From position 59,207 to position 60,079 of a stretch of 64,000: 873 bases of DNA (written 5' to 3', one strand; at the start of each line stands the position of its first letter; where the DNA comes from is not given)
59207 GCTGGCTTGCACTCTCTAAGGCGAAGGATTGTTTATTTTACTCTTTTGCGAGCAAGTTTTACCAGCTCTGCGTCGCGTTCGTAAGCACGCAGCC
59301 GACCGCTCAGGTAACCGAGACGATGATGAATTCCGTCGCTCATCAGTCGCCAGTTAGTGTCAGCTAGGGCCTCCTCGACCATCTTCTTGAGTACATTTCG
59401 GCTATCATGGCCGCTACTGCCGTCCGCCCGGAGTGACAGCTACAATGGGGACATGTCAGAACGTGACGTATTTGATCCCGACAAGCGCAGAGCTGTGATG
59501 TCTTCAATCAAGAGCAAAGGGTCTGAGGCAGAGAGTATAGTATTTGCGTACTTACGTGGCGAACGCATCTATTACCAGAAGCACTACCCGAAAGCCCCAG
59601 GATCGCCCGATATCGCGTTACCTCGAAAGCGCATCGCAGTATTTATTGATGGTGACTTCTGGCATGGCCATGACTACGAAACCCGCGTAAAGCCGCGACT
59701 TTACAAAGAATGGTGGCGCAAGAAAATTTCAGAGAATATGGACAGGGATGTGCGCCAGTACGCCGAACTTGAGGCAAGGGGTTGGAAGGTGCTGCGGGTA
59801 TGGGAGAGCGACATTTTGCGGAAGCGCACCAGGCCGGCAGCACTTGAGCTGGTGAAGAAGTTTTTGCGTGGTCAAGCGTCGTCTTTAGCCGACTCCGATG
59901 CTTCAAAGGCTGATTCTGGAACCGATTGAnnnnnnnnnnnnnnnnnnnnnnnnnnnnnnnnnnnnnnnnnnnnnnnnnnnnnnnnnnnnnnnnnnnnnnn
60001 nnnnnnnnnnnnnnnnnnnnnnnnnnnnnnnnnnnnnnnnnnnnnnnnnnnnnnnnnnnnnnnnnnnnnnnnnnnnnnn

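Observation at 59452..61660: Complete Eco29kI-type restriction-modification module (C5-MTase plus GIY-YIG REase) with a convergent Vsr mismatch endonuclease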

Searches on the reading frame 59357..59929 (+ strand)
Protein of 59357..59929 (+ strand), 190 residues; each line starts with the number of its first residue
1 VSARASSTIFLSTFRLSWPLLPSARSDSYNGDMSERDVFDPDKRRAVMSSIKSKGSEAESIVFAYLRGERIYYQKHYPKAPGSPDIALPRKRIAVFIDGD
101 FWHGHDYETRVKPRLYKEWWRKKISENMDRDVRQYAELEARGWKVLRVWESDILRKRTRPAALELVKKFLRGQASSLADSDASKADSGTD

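Call 3: search_protein_families(library=pfam, proteins=[window:59357-59929:+], max_evalue=0.01)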
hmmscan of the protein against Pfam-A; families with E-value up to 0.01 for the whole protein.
window:59357-59929:+ (190 aa): 3 families
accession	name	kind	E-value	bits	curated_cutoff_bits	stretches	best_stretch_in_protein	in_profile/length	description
PF03852.21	Vsr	-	9.4e-22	77.1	27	1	37-108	2-73/74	DNA mismatch endonuclease Vsr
PF18741.7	MTES_1575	-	1.1e-06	29.1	38.2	1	125-159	53-87/96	REase_MTES_1575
PF04480.18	DUF559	-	0.0067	16.7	20.6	0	125-157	65-97/109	Protein of unknown function (DUF559)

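Call 4: search_protein_families(library=ncbifam, proteins=[window:59357-59929:+], max_evalue=0.01)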
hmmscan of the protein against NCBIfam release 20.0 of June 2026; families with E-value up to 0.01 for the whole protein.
window:59357-59929:+ (190 aa): 1 family
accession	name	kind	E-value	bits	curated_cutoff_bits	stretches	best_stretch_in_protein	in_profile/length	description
TIGR00632.1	vsr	subfamily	7e-30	103.8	97.85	1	37-152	3-119/119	DNA mismatch endonuclease Vsr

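Call 7: search_solved_structures(query=window:59453-59929:+, max_evalue=0.01, show_alignments=1)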
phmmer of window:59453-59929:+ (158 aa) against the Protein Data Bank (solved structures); distinct sequences matched with E-value up to 0.01: 3.
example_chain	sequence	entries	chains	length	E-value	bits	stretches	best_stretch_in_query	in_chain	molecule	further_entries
1cw0_A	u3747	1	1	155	9.5e-18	67.8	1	5-144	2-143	PROTEIN (DNA MISMATCH ENDONUCLEASE)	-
1vsr_A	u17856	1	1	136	4.7e-16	62.3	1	31-144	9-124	PROTEIN (VSR ENDONUCLEASE)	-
1odg_A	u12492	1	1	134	5.2e-16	62.1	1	32-144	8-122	DNA MISMATCH ENDONUCLEASE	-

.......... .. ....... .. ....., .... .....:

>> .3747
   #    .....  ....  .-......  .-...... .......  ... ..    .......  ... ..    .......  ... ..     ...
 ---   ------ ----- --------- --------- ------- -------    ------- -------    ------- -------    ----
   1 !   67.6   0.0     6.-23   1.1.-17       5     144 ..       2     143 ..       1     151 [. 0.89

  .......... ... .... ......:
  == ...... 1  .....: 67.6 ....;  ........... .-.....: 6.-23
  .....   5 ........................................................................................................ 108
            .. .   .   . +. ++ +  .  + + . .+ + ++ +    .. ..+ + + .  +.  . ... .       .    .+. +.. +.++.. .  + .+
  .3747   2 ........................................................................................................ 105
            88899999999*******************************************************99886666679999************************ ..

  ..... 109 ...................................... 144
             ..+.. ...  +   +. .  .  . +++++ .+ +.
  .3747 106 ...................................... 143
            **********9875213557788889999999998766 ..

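Call 12: search_protein_families(library=padloc, proteins=[window:59357-59929:+], max_evalue=0.01)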
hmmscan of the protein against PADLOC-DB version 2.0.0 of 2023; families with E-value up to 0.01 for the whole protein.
window:59357-59929:+ (190 aa): 2 families
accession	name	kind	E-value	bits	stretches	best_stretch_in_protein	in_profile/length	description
PDLC03397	Vsr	-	3.6e-17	60.9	1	37-173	3-141/156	Type II nicking endonuclease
PDLC05009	PDC-S37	-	0.0089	11.8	0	129-160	1299-1330/1550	-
